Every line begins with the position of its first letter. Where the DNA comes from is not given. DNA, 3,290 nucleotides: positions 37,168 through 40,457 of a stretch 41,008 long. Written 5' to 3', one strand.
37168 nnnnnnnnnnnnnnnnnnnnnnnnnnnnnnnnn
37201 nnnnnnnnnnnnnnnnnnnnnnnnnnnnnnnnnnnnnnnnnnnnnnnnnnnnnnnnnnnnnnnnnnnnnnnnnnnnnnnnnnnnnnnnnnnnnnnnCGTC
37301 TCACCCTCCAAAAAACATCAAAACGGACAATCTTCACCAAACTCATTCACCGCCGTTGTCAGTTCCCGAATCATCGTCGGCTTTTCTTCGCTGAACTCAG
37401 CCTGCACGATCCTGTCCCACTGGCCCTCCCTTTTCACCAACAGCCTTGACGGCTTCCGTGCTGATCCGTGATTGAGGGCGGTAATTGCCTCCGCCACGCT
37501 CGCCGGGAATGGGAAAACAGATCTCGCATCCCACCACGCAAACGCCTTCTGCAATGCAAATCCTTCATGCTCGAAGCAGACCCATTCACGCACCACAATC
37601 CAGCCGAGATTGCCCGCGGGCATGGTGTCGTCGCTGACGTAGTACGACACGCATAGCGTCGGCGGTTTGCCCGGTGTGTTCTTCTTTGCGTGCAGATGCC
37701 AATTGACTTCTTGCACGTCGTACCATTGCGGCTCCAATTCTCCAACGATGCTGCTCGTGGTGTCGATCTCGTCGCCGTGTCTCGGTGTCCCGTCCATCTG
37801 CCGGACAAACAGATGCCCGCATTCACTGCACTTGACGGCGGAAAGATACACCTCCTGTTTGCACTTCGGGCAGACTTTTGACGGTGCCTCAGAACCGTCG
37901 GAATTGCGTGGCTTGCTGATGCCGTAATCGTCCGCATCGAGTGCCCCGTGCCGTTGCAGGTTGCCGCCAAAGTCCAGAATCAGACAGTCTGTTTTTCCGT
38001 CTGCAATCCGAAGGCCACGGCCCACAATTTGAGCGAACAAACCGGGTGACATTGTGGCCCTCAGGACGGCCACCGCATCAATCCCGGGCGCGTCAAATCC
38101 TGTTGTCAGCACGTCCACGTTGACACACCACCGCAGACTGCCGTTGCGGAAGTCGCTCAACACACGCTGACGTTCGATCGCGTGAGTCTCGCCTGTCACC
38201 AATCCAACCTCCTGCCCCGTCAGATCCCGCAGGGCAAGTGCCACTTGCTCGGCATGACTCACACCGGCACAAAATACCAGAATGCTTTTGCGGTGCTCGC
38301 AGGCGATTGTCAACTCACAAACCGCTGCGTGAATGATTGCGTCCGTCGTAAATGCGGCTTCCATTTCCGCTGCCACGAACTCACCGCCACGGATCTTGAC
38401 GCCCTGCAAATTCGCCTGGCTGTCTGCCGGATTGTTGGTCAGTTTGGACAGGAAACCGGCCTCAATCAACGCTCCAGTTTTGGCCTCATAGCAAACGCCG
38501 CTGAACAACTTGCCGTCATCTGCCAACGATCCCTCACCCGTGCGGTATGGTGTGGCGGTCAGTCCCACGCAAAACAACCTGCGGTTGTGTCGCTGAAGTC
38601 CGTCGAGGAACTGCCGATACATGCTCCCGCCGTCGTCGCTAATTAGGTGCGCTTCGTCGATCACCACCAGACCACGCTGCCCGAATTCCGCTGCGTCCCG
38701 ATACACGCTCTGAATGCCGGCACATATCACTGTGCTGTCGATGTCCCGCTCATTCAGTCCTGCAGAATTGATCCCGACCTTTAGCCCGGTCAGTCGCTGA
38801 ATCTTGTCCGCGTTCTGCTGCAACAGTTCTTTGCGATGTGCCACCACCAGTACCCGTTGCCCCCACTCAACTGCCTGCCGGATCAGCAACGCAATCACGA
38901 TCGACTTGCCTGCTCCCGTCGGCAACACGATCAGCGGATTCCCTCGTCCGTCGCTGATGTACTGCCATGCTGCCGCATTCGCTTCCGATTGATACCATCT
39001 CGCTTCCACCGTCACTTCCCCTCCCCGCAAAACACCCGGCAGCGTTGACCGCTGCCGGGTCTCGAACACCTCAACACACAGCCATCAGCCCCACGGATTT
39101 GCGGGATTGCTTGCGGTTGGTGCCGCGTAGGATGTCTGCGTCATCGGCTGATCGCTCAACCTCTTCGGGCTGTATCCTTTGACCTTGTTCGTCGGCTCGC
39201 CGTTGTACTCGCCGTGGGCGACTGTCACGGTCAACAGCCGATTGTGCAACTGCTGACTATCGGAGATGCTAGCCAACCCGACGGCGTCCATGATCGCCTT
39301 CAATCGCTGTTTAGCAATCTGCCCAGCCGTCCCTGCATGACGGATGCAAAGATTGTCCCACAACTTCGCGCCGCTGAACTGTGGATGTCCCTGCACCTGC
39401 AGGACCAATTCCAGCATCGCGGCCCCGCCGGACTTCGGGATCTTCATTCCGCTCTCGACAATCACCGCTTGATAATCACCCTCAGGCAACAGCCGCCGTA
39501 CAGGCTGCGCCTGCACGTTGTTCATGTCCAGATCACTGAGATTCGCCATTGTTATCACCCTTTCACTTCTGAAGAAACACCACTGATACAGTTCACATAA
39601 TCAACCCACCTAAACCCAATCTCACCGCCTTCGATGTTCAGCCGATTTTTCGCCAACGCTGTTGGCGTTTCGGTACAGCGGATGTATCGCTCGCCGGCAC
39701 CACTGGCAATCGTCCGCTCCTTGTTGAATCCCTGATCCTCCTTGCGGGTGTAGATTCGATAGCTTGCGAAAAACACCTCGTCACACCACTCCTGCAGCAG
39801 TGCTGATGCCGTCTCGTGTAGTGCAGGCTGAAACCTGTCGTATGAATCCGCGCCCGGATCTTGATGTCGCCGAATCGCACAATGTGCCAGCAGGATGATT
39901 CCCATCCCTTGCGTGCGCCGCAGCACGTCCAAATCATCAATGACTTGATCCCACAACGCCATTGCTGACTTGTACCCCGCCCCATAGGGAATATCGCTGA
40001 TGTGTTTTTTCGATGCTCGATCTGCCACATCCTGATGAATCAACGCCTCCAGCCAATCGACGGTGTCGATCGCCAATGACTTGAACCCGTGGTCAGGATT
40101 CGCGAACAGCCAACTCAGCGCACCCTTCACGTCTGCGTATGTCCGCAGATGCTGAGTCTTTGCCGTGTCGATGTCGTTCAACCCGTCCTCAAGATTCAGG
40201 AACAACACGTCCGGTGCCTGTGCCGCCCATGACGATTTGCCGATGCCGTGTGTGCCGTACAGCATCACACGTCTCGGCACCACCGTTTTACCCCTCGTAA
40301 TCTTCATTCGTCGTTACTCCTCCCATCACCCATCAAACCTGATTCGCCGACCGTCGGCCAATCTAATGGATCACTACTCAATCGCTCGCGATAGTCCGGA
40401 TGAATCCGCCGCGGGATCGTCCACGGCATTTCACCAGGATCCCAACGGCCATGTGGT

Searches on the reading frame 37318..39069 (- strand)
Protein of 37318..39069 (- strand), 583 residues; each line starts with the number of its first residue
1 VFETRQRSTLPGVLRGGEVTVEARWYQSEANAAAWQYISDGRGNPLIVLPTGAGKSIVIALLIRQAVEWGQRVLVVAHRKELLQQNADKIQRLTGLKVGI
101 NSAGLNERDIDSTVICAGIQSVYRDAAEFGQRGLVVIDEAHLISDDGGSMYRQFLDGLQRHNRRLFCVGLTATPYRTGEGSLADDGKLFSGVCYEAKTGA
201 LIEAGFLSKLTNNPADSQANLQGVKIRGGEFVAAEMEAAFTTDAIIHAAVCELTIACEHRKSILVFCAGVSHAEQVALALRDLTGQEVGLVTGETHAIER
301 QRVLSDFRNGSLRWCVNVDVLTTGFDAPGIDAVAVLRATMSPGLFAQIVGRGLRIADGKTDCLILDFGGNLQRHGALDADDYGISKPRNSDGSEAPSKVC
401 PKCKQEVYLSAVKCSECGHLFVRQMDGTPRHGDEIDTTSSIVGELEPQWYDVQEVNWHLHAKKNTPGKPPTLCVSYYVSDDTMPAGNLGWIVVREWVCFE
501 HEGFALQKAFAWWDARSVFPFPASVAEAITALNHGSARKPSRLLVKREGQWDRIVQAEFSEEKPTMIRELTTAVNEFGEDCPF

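Call 3: search_protein_families(library=pfam, proteins=[window:37318-39069:-], max_evalue=0.1)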
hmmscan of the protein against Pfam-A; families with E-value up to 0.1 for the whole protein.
window:37318-39069:- (583 aa): 14 families
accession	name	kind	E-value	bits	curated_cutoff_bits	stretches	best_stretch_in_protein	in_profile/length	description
PF04851.21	ResIII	-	3.5e-23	82.8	22.5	1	22-176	3-164/164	Type III restriction enzyme, res subunit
PF00271.37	Helicase_C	-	2.7e-16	60.2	23.5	1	249-355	5-109/110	Helicase conserved C-terminal domain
PF00270.35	DEAD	-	8.9e-15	55.2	26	1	32-175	5-161/167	DEAD/DEAH box helicase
PF18766.7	SWI2_SNF2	-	3.8e-05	23.9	26.7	1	30-178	5-159/221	SWI2/SNF2 ATPase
PF10571.15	UPF0547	-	4e-05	24.1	29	1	398-422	1-25/26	Uncharacterised protein family UPF0547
PF13401.12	AAA_22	-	4.4e-05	24.2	27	1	41-174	4-124/130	AAA domain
PF13604.12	AAA_30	-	7.8e-05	22.9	27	1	32-169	8-123/191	AAA domain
PF13191.12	AAA_16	-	0.0046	17.9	32.6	1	32-163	13-163/167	AAA ATPase domain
PF05127.21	NAT10_TcmA_helicase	-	0.0051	17.1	22.7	1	51-143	6-101/176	RNA cytidine acetyltransferase NAT10/TcmA, helicase domain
PF02928.21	zf-C5HC2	-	0.019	15.7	22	1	400-419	1-21/54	C5HC2 zinc finger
PF18912.6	DZR_2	-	0.026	14.8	27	1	394-421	18-46/56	Double zinc ribbon domain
PF12773.13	DZR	-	0.034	14.8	27.3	1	397-418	24-45/45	Double zinc ribbon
PF13248.11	Zn_ribbon_3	-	0.034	14.1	27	1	398-420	3-25/26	zinc-ribbon domain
PF13240.11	Zn_Ribbon_1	-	0.036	14.3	25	1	400-419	2-21/23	zinc-ribbon domain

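Call 4: search_protein_families(library=phrogs, proteins=[window:37318-39069:-], max_evalue=0.1)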
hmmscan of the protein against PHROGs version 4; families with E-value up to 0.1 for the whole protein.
window:37318-39069:- (583 aa): 16 families
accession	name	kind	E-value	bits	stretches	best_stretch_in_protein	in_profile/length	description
phrog_16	-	DNA, RNA and nucleotide metabolism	1.5e-93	315.7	1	19-561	269-762/986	DNA helicase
phrog_16694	-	unknown function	1.8e-14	53.7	2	256-357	555-662/1010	-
phrog_9690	-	DNA, RNA and nucleotide metabolism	2.2e-13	50.9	1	108-371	16-272/306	DNA helicase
phrog_16259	-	DNA, RNA and nucleotide metabolism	3.2e-12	47.4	1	18-143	113-236/330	DNA helicase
phrog_62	-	DNA, RNA and nucleotide metabolism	1.6e-11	43.4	2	260-351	1003-1093/1881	DNA helicase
phrog_6819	-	DNA, RNA and nucleotide metabolism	1.8e-08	34.3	1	43-147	37-150/645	Holliday junction branch migration helicase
phrog_2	-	head and packaging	7.4e-06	26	1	25-164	268-395/807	terminase large subunit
phrog_34481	-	unknown function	7e-05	23.7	1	28-114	36-121/132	-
phrog_3830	-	unknown function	0.0004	19.7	1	24-176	268-438/1032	-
phrog_2488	-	DNA, RNA and nucleotide metabolism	0.00087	19.1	1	23-93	19-94/579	DNA helicase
phrog_27849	-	unknown function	0.0061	15.7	1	228-359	415-549/664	-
phrog_32711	-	unknown function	0.013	14.4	1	270-360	354-444/956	-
phrog_25411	-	unknown function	0.034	13.8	1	47-79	235-267/627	-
phrog_8436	-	unknown function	0.038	15.1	1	392-419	58-85/110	-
phrog_31496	-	transcription regulation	0.038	14.7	1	397-432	6-41/210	transcriptional regulator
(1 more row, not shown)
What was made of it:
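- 37318..39069 (-): SF2 DNA helicase, the upstream flank and anchor of the variable slot. Matches ResIII, Helicase_C and DEAD in Pfam and phrog_16 at 1.5e-93 (calls 3, 4).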

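Call 42: find_related_loci(query=window:37318-39069:-, collection=viral_contigs, flank=5000)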
Query window:37318-39069:- (583 aa) in viral_contigs; peptide patterns used: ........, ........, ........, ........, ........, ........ (x = any residue, [..] = any of these).
160 stretches matched a pattern; 156 encode a relative of the query (tblastn E <= 1e-3); the best 80 are kept; 80 distinct loci.
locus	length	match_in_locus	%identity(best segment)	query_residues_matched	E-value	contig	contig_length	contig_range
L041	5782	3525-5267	95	2-583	0e+0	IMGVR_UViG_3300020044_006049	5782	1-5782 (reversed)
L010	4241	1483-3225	94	2-583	0e+0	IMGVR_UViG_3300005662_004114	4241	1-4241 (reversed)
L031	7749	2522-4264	94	2-583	0e+0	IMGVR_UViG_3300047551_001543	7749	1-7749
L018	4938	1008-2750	94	2-583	0e+0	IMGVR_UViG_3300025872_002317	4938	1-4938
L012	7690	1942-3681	94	2-582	0e+0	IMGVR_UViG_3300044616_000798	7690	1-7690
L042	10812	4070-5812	93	2-583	0e+0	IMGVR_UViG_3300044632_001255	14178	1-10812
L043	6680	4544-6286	93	2-583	0e+0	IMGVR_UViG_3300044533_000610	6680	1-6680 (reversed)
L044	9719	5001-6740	94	3-583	0e+0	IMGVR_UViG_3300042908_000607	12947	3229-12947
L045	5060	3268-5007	94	3-583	0e+0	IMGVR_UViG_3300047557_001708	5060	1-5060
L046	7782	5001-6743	93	2-583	0e+0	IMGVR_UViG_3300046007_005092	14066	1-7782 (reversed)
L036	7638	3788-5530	93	2-583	0e+0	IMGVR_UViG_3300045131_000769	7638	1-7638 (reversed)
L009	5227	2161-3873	94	13-583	0e+0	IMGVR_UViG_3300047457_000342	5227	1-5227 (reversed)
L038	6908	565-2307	92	2-583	0e+0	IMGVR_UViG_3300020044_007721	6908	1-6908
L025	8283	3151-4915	95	2-583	0e+0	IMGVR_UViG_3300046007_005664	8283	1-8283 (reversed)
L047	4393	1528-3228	95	15-583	0e+0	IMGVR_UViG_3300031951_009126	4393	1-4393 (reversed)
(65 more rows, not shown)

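Call 71: search_dna_similar(query=window:37318-39069:-, collection=phages, mode=protein, max_evalue=1e-10, max_rows=15)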
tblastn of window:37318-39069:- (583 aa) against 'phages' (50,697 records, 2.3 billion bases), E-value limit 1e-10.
Records with a match: 3159; places in all: 3165; records where one place covers at least 80% of the query: 475.
Best place of each record, by identity: <60% 3159.
By first word of the organism name: Mycobacterium 507; Vibrio 503; Escherichia 421; Streptococcus 261; Klebsiella 221; Salmonella 207; Pseudomonas 114; Xanthomonas 64; Stx2a-converting 62; Brucella 41; and 104 more.
By host as written in the record: - 623; Mycobacterium smegmatis mc2 155 366; Escherichia coli 111; Streptococcus thermophilus 102; Klebsiella pneumoniae 85; Mycobacterium smegmatis mc#155 80; Vibrio lentus 53; Escherichia coli K-12 MG1655 45; and 682 more.
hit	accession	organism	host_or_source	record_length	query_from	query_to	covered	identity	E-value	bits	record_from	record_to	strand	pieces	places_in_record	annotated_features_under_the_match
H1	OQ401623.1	Roseobacter phage CRP-901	Roseobacter sp. FZCC0083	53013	19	583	97%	36.0%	5e-96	327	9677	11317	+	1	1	DNA helicase | VRR-nuclease | HNH endonuclease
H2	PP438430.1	Synechococcus phage Ssp-JY40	Synechococcus sp.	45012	19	563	93%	37.2%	6e-89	306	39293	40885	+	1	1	putative ATP-dependent DNA helicase | HNH endonuclease protein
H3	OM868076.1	Synechococcus phage Yong-M3-232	Synechococcus sp. PCC 7002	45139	19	563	93%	37.2%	6e-89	306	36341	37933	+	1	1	ATP-dependent DNA helicase | HNH endonuclease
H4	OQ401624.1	Roseobacter phage CRP-902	Roseobacter sp. FZCC0083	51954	19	583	97%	35.8%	3e-98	333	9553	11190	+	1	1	DNA helicase | VRR-nuclease | HNH endonuclease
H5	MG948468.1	Pantoea phage vB_PagS_Vid5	Pantoea agglomerans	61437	13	578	97%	35.7%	1e-92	317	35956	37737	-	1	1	helicase | exonuclease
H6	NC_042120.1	Pantoea phage vB_PagS_Vid5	Pantoea agglomerans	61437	13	578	97%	35.7%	1e-92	317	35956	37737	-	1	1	DNA helicase | Cas4-domain exonuclease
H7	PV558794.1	Variovorax phage VPv62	Variovorax paradoxus DSM 645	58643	6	559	95%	36.0%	3e-92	316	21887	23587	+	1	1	record has no annotation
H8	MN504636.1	Pseudomonas phage Quinobequin-P09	Pseudomonas aeruginosa UCBPP-PA14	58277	6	559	95%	36.0%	3e-92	316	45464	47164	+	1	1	DNA helicase | hypothetical protein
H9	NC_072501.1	Pseudomonas phage Quinobequin-P09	Pseudomonas aeruginosa UCBPP-PA14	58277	6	559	95%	36.0%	3e-92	316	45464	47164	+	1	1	DNA helicase | hypothetical protein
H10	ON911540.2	Xanthomonas phage vB_Xar_IVIA-DoCa3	Xanthomonas arboricola pv. juglandis ...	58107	6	559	95%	36.0%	7e-92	315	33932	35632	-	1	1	DNA helicase | putative exonuclease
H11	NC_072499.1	Xanthomonas phage vB_Xar_IVIA-DoCa3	Xanthomonas arboricola pv. juglandis ...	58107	6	559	95%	36.0%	7e-92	315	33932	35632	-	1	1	DNA helicase | putative exonuclease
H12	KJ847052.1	Idiomarinaceae phage 1N2-2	Idiomarinaceae bacterium N2-2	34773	24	559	92%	37.0%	4e-89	307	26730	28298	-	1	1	putative ATP-dependent helicase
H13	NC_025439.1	Idiomarinaceae phage 1N2-2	Idiomarinaceae bacterium N2-2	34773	24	559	92%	37.0%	4e-89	307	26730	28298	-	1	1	putative ATP-dependent helicase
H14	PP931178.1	Pseudomonas phage PAB2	Pseudomonas aeruginosa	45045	15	559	93%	36.1%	3e-93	319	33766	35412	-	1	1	DNA helicase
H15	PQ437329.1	Acinetobacter phage HD01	Acinetobacter baumannii ATCC 17978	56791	21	529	87%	38.4%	8e-99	335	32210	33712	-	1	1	DNA helicase | Cas4-domain exonuclease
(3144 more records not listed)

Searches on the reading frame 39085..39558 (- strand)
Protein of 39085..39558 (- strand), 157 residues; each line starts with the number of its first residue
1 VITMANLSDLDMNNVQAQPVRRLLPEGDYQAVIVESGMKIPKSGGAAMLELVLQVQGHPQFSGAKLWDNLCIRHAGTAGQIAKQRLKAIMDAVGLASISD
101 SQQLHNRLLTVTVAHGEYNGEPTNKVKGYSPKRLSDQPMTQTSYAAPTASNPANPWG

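Call 89: search_protein_families(library=phrogs, proteins=[window:39085-39558:-], max_evalue=0.0001)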
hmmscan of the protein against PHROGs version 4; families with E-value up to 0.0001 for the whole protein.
window:39085-39558:- (157 aa): 4 families
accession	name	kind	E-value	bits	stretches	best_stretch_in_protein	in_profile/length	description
phrog_2300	-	unknown function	1.6e-25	91.6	1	1-153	23-196/347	-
phrog_6015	-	DNA, RNA and nucleotide metabolism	2.2e-17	64.6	1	20-137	17-136/273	single strand DNA binding protein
phrog_13350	-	unknown function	1.5e-14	55.3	1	2-150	2-150/302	-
phrog_378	-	DNA, RNA and nucleotide metabolism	4.4e-08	34.6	1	12-149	7-143/163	single strand DNA binding protein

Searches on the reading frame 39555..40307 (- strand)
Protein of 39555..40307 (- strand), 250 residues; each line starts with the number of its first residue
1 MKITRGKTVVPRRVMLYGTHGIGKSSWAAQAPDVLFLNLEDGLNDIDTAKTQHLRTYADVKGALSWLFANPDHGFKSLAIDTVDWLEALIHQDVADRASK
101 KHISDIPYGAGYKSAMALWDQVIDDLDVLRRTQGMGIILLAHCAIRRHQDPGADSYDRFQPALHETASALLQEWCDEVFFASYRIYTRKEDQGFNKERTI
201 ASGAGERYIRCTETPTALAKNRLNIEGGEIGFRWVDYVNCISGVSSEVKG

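Call 89: search_protein_families(library=phrogs, proteins=[window:39555-40307:-], max_evalue=0.0001)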
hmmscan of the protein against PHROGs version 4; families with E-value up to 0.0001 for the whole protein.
window:39555-40307:- (250 aa): 1 family
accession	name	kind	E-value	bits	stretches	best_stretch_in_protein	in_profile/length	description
phrog_124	-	DNA, RNA and nucleotide metabolism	3e-40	139.8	1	4-227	35-239/382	Sak4-like ssDNA annealing protein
